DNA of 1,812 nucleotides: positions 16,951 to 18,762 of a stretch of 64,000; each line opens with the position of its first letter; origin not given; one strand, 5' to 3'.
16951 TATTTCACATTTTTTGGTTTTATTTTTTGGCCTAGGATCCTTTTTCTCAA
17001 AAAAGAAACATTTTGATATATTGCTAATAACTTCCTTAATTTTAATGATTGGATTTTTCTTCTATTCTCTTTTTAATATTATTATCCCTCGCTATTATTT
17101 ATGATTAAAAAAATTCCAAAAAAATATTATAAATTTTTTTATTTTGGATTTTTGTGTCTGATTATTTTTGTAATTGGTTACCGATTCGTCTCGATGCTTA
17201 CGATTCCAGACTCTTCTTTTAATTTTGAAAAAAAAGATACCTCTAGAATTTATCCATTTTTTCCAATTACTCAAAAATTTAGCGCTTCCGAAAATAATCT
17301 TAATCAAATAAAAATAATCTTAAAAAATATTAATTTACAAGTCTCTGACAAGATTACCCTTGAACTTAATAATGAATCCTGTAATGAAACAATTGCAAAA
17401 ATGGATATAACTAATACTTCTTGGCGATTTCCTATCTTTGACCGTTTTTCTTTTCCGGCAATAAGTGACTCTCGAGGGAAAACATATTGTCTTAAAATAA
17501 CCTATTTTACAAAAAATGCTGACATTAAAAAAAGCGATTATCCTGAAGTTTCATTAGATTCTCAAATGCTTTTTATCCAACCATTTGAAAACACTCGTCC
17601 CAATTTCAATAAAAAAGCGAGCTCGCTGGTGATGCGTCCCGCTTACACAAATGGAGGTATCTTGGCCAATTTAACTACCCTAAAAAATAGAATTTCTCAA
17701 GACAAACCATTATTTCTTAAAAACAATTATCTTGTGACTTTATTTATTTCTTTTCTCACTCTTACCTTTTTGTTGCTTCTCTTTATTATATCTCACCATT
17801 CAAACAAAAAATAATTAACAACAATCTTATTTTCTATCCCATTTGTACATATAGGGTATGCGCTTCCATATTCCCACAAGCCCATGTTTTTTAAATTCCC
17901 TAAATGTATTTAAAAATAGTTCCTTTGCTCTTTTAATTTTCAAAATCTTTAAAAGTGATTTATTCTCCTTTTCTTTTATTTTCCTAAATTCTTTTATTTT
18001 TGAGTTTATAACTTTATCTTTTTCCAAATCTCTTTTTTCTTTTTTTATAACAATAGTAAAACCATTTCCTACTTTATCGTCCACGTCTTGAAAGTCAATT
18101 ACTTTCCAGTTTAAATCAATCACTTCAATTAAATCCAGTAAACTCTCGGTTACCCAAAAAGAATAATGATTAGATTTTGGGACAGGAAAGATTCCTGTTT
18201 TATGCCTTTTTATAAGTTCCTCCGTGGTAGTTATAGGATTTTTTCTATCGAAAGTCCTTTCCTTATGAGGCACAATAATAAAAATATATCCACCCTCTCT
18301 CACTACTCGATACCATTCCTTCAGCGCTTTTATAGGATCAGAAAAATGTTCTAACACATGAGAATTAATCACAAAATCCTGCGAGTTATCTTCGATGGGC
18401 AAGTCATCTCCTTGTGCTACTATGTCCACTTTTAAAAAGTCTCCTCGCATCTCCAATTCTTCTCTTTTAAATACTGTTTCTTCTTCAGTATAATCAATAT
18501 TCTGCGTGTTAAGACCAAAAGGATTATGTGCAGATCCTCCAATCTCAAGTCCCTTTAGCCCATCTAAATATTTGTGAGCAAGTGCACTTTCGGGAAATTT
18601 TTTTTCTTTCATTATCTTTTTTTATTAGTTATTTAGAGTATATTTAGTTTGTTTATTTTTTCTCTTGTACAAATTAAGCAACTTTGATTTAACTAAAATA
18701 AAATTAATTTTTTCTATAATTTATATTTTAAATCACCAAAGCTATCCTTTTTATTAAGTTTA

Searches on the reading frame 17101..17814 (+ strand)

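Call 17: search_protein_families(library=pfam, proteins=[window:17101-17814:+], max_evalue=0.01)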
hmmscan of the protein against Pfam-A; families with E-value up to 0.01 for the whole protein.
window:17101-17814:+ (237 aa): 0 families

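Call 75: search_protein_families(library=ncbifam, proteins=[window:17101-17814:+], max_evalue=0.1)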
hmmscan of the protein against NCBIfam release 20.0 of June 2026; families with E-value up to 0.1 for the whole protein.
window:17101-17814:+ (237 aa): 0 families

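Call 79: search_protein_families(library=pfam, proteins=[window:17101-17814:+], max_evalue=10)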
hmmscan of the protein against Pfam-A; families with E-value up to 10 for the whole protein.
window:17101-17814:+ (237 aa): 1 family
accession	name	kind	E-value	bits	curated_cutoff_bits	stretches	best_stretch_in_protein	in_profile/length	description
PF16339.10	DUF4969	-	0.079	13.8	31.4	1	57-92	19-54/79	Domain of unknown function (DUF4969)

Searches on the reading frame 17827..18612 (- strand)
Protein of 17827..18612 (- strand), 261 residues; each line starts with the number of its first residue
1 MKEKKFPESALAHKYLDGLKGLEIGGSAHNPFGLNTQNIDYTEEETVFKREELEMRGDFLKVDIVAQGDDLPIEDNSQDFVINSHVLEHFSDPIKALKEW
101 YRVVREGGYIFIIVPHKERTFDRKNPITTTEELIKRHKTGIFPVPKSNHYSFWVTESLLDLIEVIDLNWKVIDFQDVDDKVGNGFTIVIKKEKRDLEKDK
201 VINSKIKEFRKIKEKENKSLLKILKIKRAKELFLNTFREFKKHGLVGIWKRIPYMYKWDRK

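Call 17: search_protein_families(library=pfam, proteins=[window:17827-18612:-], max_evalue=0.01)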
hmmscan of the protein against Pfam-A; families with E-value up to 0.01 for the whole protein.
window:17827-18612:- (261 aa): 6 families
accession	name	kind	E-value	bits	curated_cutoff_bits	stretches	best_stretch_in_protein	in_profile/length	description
PF08241.18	Methyltransf_11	-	9e-14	52.3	21.2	1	36-112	21-95/95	Methyltransferase domain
PF13489.12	Methyltransf_23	-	3.4e-08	33.8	27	1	74-163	78-155/164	Methyltransferase domain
PF01209.24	Ubie_methyltran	-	1.2e-07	31.8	20.1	1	50-113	89-152/233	ubiE/COQ5 methyltransferase family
PF13649.12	Methyltransf_25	-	2.5e-06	28.5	27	1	49-108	37-97/97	Methyltransferase domain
PF13847.12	Methyltransf_31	-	4.1e-05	23.7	27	1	65-122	61-119/145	Methyltransferase domain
PF08242.18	Methyltransf_12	-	6.1e-05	24.1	30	1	39-110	26-98/98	Methyltransferase domain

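Call 75: search_protein_families(library=ncbifam, proteins=[window:17827-18612:-], max_evalue=0.1)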
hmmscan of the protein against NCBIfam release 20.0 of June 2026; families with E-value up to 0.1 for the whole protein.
window:17827-18612:- (261 aa): 22 families
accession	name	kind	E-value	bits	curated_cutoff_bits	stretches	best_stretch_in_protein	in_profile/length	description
NF045667.1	MTase_DVU1556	equivalog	9.6e-07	28.5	155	1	63-112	70-119/213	DVU_1556 family methyltransferase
TIGR01934.1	MenG_MenH_UbiE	subfamily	6e-06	25.7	158.35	1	64-119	93-148/223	ubiquinone/menaquinone biosynthesis methyltransferase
NF001243.0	PRK00216.1-4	equivalog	3.9e-05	23.1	235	1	59-113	97-152/237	demethylmenaquinone methyltransferase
NF041537.1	ArsM_AhpD_UU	exception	4.8e-05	22.3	510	1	50-112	117-180/345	arsenite methyltransferase/AhpD domain selenoprotein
NF001244.0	PRK00216.1-5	equivalog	0.00018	20.9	216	1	66-117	107-158/236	bifunctional demethylmenaquinone methyltransferase/2-methoxy-6-polyprenyl-1,4-benzoquinol methylase UbiE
NF008823.0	PRK11873.1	subfamily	0.00023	20.8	263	1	58-112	126-181/272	arsenite methyltransferase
NF047649.1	MTase_UXPK_star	exception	0.00025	20.2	460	1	58-112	126-181/283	methyltransferase/UXPK-star double selenoprotein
TIGR02752.1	MenG_heptapren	equivalog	0.00042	19.9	419.85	1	61-113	97-150/231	demethylmenaquinone methyltransferase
NF001241.0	PRK00216.1-2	equivalog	0.00047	19.9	327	1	64-112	99-147/231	demethylmenaquinone methyltransferase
NF040539.1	AST_met_ArsM_2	exception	0.00055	19.9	240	1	64-112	115-162/262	putative arsinothricin biosynthesis methyltransferase ArsM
NF001240.0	PRK00216.1-1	equivalog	0.0023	17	378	1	50-113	105-169/251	bifunctional demethylmenaquinone methyltransferase/2-methoxy-6-polyprenyl-1,4-benzoquinol methylase UbiE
NF001242.0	PRK00216.1-3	equivalog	0.0024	17.3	351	1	56-112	118-175/258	bifunctional demethylmenaquinone methyltransferase/2-methoxy-6-polyprenyl-1,4-benzoquinol methylase UbiE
NF045823.1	PthPhpthDimycoMt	equivalog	0.0024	17.1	300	1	67-111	121-165/256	phthiotriol/phenolphthiotriol dimycocerosates methyltransferase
NF038099.1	AsSugarArsM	exception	0.0033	16.7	400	1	67-121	122-180/321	arsenosugar biosynthesis arsenite methyltransferase ArsM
NF041536.1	ArsM_DUF2284_UU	exception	0.0036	15.7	575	1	65-113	133-181/459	arsenite methyltransferase/DUF2284 domain selenoprotein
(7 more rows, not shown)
